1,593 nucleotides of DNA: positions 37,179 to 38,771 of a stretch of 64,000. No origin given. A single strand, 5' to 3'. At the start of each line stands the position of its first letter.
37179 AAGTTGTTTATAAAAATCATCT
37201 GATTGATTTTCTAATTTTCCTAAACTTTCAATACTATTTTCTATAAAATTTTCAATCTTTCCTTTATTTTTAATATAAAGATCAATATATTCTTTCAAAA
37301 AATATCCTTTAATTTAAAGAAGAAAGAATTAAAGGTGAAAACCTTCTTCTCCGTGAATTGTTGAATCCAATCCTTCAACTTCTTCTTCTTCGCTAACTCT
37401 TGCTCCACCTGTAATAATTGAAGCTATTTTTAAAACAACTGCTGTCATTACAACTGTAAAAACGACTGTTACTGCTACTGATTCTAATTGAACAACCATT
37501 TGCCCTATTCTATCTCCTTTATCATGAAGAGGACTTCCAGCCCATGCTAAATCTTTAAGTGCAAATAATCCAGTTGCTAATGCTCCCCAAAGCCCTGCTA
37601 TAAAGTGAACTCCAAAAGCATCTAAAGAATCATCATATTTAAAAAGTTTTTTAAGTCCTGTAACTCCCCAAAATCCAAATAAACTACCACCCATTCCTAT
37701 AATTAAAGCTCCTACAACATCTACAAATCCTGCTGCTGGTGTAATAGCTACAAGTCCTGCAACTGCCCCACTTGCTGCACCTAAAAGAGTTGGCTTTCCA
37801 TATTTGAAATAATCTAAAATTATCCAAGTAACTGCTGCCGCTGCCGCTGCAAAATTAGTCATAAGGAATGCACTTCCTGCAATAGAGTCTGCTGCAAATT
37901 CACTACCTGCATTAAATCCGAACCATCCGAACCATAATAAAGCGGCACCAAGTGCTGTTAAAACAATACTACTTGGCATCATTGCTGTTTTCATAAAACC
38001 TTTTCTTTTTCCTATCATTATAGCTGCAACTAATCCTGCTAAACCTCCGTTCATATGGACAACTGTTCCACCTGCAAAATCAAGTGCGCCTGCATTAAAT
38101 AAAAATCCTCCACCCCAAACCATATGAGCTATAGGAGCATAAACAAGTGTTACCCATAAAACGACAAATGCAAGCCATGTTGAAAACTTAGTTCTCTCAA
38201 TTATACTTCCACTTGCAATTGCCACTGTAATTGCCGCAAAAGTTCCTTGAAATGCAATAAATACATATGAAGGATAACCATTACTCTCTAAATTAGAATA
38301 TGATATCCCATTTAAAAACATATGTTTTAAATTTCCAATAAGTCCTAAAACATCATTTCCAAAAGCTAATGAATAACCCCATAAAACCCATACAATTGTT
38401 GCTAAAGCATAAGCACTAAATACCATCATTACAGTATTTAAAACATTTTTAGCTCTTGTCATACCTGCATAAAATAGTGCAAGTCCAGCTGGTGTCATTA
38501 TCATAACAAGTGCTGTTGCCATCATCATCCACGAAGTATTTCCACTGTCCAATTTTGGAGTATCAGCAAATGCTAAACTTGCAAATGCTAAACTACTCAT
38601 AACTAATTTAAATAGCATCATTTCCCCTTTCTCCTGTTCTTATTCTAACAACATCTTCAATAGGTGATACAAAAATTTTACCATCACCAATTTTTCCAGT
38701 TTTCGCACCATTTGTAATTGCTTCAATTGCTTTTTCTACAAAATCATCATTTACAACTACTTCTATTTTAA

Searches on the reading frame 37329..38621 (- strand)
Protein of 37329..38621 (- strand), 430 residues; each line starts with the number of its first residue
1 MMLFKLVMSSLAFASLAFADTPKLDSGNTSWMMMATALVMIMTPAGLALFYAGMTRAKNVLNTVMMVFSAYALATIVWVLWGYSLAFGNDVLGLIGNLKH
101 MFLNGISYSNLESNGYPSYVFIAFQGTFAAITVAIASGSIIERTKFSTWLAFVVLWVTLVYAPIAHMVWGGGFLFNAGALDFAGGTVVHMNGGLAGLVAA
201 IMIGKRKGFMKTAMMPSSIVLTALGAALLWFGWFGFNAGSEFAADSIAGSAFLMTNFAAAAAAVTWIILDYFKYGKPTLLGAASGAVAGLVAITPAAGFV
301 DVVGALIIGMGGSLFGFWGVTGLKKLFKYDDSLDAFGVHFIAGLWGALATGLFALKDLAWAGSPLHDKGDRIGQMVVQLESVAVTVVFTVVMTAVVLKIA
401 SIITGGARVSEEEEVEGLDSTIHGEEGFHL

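Call 6: search_protein_families(library=pfam, proteins=[window:37329-38621:-])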
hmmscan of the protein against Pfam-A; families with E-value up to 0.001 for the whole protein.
window:37329-38621:- (430 aa): 1 family
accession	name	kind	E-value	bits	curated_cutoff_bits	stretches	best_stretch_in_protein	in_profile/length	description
PF00909.26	Ammonium_transp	-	3.2e-118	395.4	23.2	1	31-427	2-398/399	Ammonium Transporter Family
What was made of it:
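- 37329..38621 (-): amtB (430 aa), overlapping glnK by 14 nt. Pfam Ammonium_transp (call 6).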

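Call 18: find_homologous_proteins(query=window:37329-38621:-, max_evalue=1e-100)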
Query window:37329-38621:- (430 aa): 7516 proteins with E <= 1e-100 among 8000 candidates; the best 120 are listed.
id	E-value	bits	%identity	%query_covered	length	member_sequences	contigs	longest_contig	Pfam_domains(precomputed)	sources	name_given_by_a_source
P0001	3.3e-270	914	100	100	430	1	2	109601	PF00909.27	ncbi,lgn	-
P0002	1.0e-268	909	99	100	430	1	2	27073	PF00909.27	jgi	jgi:Amt family ammonium transporter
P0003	1.0e-268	909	99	100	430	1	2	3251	PF00909.27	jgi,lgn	jgi:Amt family ammonium transporter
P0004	2.1e-268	908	99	100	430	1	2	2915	PF00909.27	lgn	-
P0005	3.2e-268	908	99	100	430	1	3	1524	PF00909.27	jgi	jgi:Amt family ammonium transporter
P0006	1.1e-267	906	99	100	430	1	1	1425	PF00909.27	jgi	jgi:Amt family ammonium transporter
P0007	1.6e-267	905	99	100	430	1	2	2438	PF00909.27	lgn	-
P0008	1.6e-267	905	99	100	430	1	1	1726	PF00909.27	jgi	jgi:Amt family ammonium transporter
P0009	7.1e-267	903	98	100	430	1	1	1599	PF00909.27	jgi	jgi:Amt family ammonium transporter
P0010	5.0e-266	900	98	100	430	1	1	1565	PF00909.27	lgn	-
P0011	7.9e-237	804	86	100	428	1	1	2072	PF00909.27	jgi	-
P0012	2.0e-236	803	86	100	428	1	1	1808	PF00909.27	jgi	-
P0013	1.2e-234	797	85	100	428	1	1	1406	PF00909.27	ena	-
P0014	1.3e-233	794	85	100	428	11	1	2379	PF00909.27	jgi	jgi:Amt family ammonium transporter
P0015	1.1e-230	784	84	96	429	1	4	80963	PF00909.27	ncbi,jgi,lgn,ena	ncbi:ammonium transporter [Caminibacter pacificus]|jgi:Amt family ammonium transporter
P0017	3.8e-230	782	82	100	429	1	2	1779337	PF00909.27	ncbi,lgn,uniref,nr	ncbi:ammonium transporter [Caminibacter pacificus]|uniref:Ammonium transporter n=1 Tax=Caminibacter 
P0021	2.1e-226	770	83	100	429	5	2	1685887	PF00909.27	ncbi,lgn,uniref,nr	ncbi:ammonium transporter [Caminibacter mediatlanticus TB-2]|uniref:Ammonium transporter n=1 Tax=Cam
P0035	1.4e-221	754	82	100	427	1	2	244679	PF00909.27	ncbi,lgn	ncbi:ammonium transporter [Caminibacter profundus]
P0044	2.0e-219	747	79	100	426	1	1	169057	PF00909.27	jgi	jgi:Amt family ammonium transporter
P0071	1.8e-215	734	80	100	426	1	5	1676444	PF00909.27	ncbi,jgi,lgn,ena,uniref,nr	ncbi:ammonium transporter [Nautilia profundicola AmH]|uniref:Ammonium transporter n=1 Tax=Nautilia p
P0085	1.6e-212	724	79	100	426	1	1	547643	PF00909.27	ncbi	ncbi:ammonium transporter [Nautilia lithotrophica]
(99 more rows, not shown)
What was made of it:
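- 37329..38621 (-): 82-86% identical to Caminibacter AmtB (call 18).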

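Call 20: find_encoding_contigs(protein=P0017, flank=10000, max_places=1)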
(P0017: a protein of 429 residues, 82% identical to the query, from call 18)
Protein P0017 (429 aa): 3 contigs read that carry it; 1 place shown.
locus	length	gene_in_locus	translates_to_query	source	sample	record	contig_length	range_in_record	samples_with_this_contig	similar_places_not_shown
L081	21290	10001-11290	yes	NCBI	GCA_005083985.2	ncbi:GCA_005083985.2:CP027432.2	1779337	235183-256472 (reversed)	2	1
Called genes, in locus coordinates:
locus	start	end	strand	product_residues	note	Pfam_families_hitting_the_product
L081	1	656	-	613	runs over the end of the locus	PF00497:SBP_bac_3, PF00990:GGDEF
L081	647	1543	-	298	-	PF00795:CN_hydrolase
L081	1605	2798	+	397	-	PF03435:Sacchrp_dh_NADP, PF16653:Sacchrp_dh_C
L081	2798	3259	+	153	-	PF00156:Pribosyltran, PF14681:UPRTase (weak)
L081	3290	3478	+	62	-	PF09720:Unstab_antitox (weak)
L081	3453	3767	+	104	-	-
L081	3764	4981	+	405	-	PF03435:Sacchrp_dh_NADP, PF16653:Sacchrp_dh_C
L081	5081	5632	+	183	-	PF03729:DUF308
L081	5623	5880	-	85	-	-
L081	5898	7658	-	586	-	PF25448:DUF7897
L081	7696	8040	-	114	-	-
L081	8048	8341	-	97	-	-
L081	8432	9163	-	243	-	PF02943:FeThRed_B, PF00581:Rhodanese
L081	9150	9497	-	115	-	PF02943:FeThRed_B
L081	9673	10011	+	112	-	PF00543:P-II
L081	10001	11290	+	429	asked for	PF00909:Ammonium_transp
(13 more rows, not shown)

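Call 21: find_encoding_contigs(protein=P0021, flank=10000, max_places=1)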
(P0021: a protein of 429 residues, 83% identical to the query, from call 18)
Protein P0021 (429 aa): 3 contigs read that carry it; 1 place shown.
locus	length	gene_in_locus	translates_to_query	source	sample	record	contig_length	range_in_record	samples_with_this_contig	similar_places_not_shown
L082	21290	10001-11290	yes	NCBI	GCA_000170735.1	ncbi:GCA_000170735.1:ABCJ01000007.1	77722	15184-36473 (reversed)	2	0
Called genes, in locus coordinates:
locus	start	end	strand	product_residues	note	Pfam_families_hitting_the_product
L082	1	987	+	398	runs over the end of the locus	PF03435:Sacchrp_dh_NADP, PF16653:Sacchrp_dh_C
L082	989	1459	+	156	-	PF00156:Pribosyltran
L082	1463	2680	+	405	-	PF03435:Sacchrp_dh_NADP, PF16653:Sacchrp_dh_C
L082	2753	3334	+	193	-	PF03729:DUF308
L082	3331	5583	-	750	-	PF09084:NMT1, PF12974:Phosphonate-bd (faint), PF00497:SBP_bac_3 (weak), PF00990:GGDEF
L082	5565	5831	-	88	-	-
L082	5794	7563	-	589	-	PF25448:DUF7897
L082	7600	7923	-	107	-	-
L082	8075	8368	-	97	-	-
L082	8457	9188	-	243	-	PF02943:FeThRed_B, PF00581:Rhodanese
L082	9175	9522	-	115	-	PF02943:FeThRed_B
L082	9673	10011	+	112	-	PF00543:P-II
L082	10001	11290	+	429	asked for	PF00909:Ammonium_transp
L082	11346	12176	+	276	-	-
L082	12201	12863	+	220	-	PF14532:Sigma54_activ_2 (weak)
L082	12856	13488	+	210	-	-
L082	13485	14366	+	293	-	PF00929:RNase_T, PF20600:ExoX-like_C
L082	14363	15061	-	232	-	PF00005:ABC_tran, PF02463:SMC_N (weak), PF13304:AAA_21 (faint), PF13401:AAA_22 (faint)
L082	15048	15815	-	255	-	PF00005:ABC_tran, PF13304:AAA_21 (faint), PF12399:BCA_ABC_TP_C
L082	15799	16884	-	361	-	PF01266:DAO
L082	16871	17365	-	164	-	-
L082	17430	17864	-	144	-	PF00380:Ribosomal_S9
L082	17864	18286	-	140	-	PF00572:Ribosomal_L13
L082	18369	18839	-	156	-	PF19610:DUF6115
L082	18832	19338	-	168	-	-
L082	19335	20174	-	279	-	PF01040:UbiA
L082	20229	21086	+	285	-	PF01745:IPT, PF01715:IPPT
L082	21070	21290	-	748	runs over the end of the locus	PF24323:DUF7494, PF13428:TPR_14 (faint), PF20308:TPR-S (faint), PF07719:TPR_2 (faint), PF09976:TPR_21 (weak)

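Call 22: find_encoding_contigs(protein=P0071, flank=10000, max_places=1)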
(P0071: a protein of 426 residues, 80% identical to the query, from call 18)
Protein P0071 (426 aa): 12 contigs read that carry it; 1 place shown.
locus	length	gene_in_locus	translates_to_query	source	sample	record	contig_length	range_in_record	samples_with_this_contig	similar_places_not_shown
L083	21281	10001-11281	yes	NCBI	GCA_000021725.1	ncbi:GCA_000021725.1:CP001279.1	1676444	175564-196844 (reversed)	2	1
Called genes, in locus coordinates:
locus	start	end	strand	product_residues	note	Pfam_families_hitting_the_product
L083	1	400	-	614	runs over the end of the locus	PF00497:SBP_bac_3, PF00990:GGDEF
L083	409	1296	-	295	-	PF00795:CN_hydrolase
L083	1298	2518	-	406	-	PF00989:PAS (faint), PF00015:MCPsignal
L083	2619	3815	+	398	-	PF03435:Sacchrp_dh_NADP, PF16653:Sacchrp_dh_C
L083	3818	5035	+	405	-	PF03435:Sacchrp_dh_NADP, PF16653:Sacchrp_dh_C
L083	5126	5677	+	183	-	PF03729:DUF308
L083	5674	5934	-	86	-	-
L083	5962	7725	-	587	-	PF25448:DUF7897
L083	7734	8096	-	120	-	-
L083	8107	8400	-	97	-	-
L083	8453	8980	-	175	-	PF02943:FeThRed_B, PF00581:Rhodanese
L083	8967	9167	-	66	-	PF02943:FeThRed_B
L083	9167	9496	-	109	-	PF02943:FeThRed_B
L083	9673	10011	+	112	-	PF00543:P-II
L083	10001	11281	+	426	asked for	PF00909:Ammonium_transp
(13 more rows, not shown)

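Call 32: search_protein_families(library=ncbifam, proteins=[L082:12201-12863:+, L082:12856-13488:+, L082:11346-12176:+], max_evalue=0.01)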
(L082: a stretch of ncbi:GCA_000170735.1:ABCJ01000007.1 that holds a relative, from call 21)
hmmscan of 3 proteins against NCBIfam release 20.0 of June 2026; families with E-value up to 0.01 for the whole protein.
L082:12201-12863:+ (220 aa): 14 families
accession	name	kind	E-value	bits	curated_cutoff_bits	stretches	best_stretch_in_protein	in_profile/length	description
TIGR01818.1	ntrC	equivalog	1.2e-08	34.2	558.6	0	85-130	290-335/463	nitrogen regulation protein NR(I)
NF041552.1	TF_PrdR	equivalog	3.5e-08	32.2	795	1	86-217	424-575/577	sigma-54 dependent transcriptional regulator PrdR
NF049963.1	RespRegFlgRCampy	domain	4e-07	29.3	750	0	84-219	289-428/429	fla regulon two-component system response regulator FlgR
NF008176.1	PRK10923.1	equivalog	8.4e-06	24.6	620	0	85-133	294-342/469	nitrogen regulation protein NR(I)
NF050807.1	TransRegFlbDCaul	equivalog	1.4e-05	24.2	750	0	2-43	120-161/454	sigma-54-dependent transcriptional regulator FlbD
NF047793.1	ResRegPgtA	equivalog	3.7e-05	22.7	650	1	3-44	143-184/414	two-component system response regulator PgtA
NF008085.0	PRK10820.1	equivalog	4.3e-05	22.3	576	0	86-198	361-467/520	transcriptional regulator TyrR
NF051870.1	NAssimRespRegNtrX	equivalog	0.00011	21.3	600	0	85-174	291-387/452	nitrogen assimilation response regulator NtrX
NF040713.1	ZapE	equivalog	0.00029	20.2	140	1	16-41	45-70/344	cell division protein ZapE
NF003451.0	PRK05022.1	equivalog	0.00032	19.5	476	0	2-43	192-233/512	nitric oxide reductase transcriptional regulator NorR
NF041946.1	LuxO_transreg_Vib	equivalog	0.00071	18.5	800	0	2-43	135-176/463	quorum-sensing sigma-54 dependent transcriptional regulator LuxO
NF005304.0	PRK06835.1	equivalog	0.001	18.2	215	1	9-45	169-205/330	ATP-binding protein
TIGR02915.1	PEP_resp_reg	equivalog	0.0013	17.7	502.6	0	2-43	141-182/445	PEP-CTERM-box response regulator transcription factor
NF005992.0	PRK08116.1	subfamily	0.0033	16.6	189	1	20-46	111-137/269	hypothetical protein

L082:12856-13488:+ (210 aa): 1 family
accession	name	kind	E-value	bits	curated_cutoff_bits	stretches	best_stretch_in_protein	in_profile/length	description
NF008293.1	PRK11073.1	equivalog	5.9e-05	22.5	240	0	105-150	202-249/349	nitrogen regulation protein NR(II)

L082:11346-12176:+ (276 aa): 0 families

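Call 35: find_encoding_contigs(protein=P0001, flank=10000, max_places=2)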
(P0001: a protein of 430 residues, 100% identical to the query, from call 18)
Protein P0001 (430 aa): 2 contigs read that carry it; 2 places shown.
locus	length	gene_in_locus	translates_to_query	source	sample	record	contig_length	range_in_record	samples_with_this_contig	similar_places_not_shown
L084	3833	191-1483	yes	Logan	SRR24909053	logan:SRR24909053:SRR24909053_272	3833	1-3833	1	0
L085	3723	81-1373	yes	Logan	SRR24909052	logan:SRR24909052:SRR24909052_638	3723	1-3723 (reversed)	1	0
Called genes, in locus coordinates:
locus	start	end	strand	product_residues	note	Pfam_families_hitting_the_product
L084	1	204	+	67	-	?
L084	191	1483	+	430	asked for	PF00909:Ammonium_transp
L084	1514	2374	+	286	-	-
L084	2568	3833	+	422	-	?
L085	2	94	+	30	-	?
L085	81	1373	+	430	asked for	PF00909:Ammonium_transp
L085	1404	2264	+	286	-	-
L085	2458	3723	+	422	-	?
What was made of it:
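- Tried and rejected: The 100%-identical AmtB is on record only on 3.7-kb contigs (call 35).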

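Call 36: find_encoding_contigs(protein=P0035, flank=10000, max_places=1)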
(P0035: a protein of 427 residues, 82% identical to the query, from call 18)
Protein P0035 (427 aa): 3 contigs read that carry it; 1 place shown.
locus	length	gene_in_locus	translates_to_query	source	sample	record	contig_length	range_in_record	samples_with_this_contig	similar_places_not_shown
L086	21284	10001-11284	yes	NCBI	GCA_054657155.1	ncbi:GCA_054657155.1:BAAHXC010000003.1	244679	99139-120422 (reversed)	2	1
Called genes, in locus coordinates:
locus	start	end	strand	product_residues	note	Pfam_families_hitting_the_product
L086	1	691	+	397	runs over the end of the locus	PF03435:Sacchrp_dh_NADP, PF16653:Sacchrp_dh_C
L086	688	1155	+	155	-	PF00156:Pribosyltran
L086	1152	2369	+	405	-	PF03435:Sacchrp_dh_NADP, PF16653:Sacchrp_dh_C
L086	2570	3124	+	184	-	PF03729:DUF308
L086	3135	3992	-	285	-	-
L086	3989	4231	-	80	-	-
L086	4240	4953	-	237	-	PF02086:MethyltransfD12 (faint), PF13847:Methyltransf_31 (faint), PF01555:N6_N4_Mtase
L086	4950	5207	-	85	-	PF09520:HinfI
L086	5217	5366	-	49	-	PF09520:HinfI (weak)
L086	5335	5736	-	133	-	PF09520:HinfI (weak)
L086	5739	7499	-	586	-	PF25448:DUF7897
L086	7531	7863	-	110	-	-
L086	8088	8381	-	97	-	-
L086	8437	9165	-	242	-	PF02943:FeThRed_B, PF00581:Rhodanese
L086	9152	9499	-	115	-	PF02943:FeThRed_B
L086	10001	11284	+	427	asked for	PF00909:Ammonium_transp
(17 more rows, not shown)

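Call 37: find_encoding_contigs(protein=P0085, flank=10000, max_places=1)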
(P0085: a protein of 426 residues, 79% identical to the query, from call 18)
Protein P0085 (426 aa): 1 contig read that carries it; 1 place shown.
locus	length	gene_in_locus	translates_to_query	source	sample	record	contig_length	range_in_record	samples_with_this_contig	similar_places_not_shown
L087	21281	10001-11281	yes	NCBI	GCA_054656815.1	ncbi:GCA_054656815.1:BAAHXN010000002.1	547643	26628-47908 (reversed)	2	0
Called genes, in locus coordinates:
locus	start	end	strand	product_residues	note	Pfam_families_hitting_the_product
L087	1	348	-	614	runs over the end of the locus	PF22335:Cas10-Cmr2_palm2 (faint), PF00497:SBP_bac_3, PF00990:GGDEF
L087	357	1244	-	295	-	PF00795:CN_hydrolase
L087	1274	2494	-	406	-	PF00015:MCPsignal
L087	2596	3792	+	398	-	PF03435:Sacchrp_dh_NADP, PF16653:Sacchrp_dh_C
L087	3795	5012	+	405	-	PF03435:Sacchrp_dh_NADP, PF16653:Sacchrp_dh_C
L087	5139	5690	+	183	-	PF03729:DUF308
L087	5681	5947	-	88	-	-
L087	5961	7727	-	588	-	PF25448:DUF7897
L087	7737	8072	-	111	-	-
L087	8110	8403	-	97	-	-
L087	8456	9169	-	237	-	PF02943:FeThRed_B, PF00581:Rhodanese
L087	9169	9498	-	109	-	PF02943:FeThRed_B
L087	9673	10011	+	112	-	PF00543:P-II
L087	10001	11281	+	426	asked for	PF00909:Ammonium_transp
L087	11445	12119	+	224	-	PF14532:Sigma54_activ_2 (weak)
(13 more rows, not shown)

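Call 38: find_encoding_contigs(protein=P0044, flank=10000, max_places=1)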
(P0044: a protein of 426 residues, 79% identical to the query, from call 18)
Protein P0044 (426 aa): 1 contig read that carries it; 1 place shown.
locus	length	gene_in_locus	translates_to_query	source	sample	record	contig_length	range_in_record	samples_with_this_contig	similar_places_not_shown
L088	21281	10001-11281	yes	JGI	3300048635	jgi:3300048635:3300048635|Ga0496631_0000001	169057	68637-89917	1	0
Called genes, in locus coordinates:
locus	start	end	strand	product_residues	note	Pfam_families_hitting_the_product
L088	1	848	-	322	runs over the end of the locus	-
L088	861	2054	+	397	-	PF03435:Sacchrp_dh_NADP, PF16653:Sacchrp_dh_C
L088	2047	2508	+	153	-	PF00156:Pribosyltran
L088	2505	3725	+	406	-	PF03435:Sacchrp_dh_NADP, PF16653:Sacchrp_dh_C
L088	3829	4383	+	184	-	PF03729:DUF308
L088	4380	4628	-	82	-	-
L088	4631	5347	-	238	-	PF01555:N6_N4_Mtase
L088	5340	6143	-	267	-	PF09520:HinfI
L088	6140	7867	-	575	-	PF25448:DUF7897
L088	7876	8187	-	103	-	-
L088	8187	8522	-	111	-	-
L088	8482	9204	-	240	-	PF02943:FeThRed_B, PF00581:Rhodanese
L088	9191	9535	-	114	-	PF02943:FeThRed_B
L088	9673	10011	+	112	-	PF00543:P-II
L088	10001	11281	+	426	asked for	PF00909:Ammonium_transp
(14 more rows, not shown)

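Call 53: find_homologous_proteins(query=L082:12201-12860:+, max_evalue=0.001)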
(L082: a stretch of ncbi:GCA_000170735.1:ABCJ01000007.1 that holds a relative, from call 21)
Query L082:12201-12860:+ (220 aa): 157 proteins with E <= 0.001 among 2236 candidates; the best 120 are listed.
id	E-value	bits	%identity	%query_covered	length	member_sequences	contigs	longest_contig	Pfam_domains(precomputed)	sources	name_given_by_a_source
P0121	7.0e-129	446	99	100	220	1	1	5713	PF14532.13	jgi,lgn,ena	-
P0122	2.4e-127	441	99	100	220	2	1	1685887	PF14532.13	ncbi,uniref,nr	ncbi:Fis family transcriptional regulator [Caminibacter mediatlanticus TB-2]|uniref:Fis family trans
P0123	1.1e-101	357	79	100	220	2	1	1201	PF00158.33,PF14532.13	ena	-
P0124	1.7e-101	356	77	100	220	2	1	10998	PF00158.33,PF14532.13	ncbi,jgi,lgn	-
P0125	2.0e-82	294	68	100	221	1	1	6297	PF14532.13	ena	-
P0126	2.9e-81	290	65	100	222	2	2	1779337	PF14532.13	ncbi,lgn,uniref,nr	ncbi:Fis family transcriptional regulator [Caminibacter pacificus]|uniref:Fis family transcriptional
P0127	1.7e-79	285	65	100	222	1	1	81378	PF14532.13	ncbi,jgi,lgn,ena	-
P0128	4.4e-79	283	65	100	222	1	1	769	PF14532.13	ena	-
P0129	5.1e-79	283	65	100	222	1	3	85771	PF14532.13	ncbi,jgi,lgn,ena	-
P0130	6.2e-79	283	68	100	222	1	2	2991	PF14532.13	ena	-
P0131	9.2e-79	282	65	100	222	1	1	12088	PF14532.13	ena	-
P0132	9.4e-79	282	65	100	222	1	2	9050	PF14532.13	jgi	jgi:DNA-binding NtrC family response regulator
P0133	1.1e-78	282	66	100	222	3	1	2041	PF14532.13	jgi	-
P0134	4.1e-78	280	65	100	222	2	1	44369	PF14532.13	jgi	-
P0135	4.1e-78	280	64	100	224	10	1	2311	PF14532.13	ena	-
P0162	1.4e-75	272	64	100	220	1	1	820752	-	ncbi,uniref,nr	ncbi:conserved hypothetical protein [Lebetimonas natsushimae]|uniref:Sigma-54 factor interaction dom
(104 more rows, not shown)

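Call 54: find_encoding_contigs(protein=P0162, flank=10000, max_places=1)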
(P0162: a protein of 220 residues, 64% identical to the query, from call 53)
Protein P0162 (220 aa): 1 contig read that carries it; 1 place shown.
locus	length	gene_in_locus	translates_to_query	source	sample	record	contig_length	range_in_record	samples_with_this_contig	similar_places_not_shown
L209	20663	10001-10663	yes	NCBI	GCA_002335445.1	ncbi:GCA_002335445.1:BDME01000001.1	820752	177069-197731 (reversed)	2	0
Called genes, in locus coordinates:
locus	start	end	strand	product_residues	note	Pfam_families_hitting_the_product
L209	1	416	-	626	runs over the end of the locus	PF00497:SBP_bac_3, PF00990:GGDEF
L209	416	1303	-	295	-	PF00795:CN_hydrolase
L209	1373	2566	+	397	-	PF03435:Sacchrp_dh_NADP, PF16653:Sacchrp_dh_C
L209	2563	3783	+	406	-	PF03435:Sacchrp_dh_NADP, PF16653:Sacchrp_dh_C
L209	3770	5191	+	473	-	PF13231:PMT_2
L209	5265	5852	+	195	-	PF03729:DUF308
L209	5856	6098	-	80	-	-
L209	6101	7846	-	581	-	PF25448:DUF7897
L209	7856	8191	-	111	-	PF00581:Rhodanese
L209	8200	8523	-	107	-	-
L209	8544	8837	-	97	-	-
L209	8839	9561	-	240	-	PF02943:FeThRed_B, PF00581:Rhodanese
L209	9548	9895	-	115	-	PF02943:FeThRed_B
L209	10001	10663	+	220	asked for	-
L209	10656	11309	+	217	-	-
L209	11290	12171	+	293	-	PF00929:RNase_T, PF20600:ExoX-like_C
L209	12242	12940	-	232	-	PF00005:ABC_tran, PF02463:SMC_N (weak), PF13304:AAA_21 (faint), PF13401:AAA_22 (weak)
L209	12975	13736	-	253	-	PF13476:AAA_23 (faint), PF00005:ABC_tran, PF13304:AAA_21 (weak), PF12399:BCA_ABC_TP_C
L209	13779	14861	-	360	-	PF01266:DAO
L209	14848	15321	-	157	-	-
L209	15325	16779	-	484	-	PF02541:Ppx-GppA, PF21447:Ppx-GppA_III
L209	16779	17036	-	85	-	PF00037:Fer4 (weak), PF13237:Fer4_10 (faint), PF12838:Fer4_7, PF13187:Fer4_9 (weak), PF13484:Fer4_16 (faint), PF12798:Fer4_3 (faint)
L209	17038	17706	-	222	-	PF00072:Response_reg, PF00486:Trans_reg_C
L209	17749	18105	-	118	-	PF02152:FolB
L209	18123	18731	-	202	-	PF02660:G3P_acyltransf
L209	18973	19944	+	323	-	PF02445:NadA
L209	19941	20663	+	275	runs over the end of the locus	PF02749:QRPTase_N, PF01729:QRPTase_C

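Call 61: search_protein_representatives(protein=P0122)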
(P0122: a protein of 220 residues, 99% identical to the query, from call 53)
Query: 220 residues. Proteins with E-value up to 0.001 (for the whole library): 104; up to 1e-10: 49; up to 1e-30: 4. The best 104 are listed.
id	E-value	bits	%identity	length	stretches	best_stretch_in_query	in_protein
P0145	6.1e-75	268.2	64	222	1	1-220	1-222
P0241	1.0e-35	140.1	42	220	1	2-218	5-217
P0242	3.1e-35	138.6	50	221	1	2-218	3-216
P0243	5.7e-31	124.6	43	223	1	1-200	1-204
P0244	2.1e-26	109.8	38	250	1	3-219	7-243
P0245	1.1e-23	100.8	35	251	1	2-219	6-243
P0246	5.5e-21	92.1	36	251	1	3-220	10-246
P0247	7.1e-21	91.7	41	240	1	2-218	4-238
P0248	1.7e-20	90.5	32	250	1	2-220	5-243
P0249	7.7e-19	85.1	36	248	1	2-219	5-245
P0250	7.7e-19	85.0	40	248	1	2-217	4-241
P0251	1.7e-18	83.9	37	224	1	2-217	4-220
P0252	1.6e-17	80.8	35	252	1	2-217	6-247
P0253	2.8e-17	80.0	35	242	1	2-219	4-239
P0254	1.1e-16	78.1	37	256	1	2-218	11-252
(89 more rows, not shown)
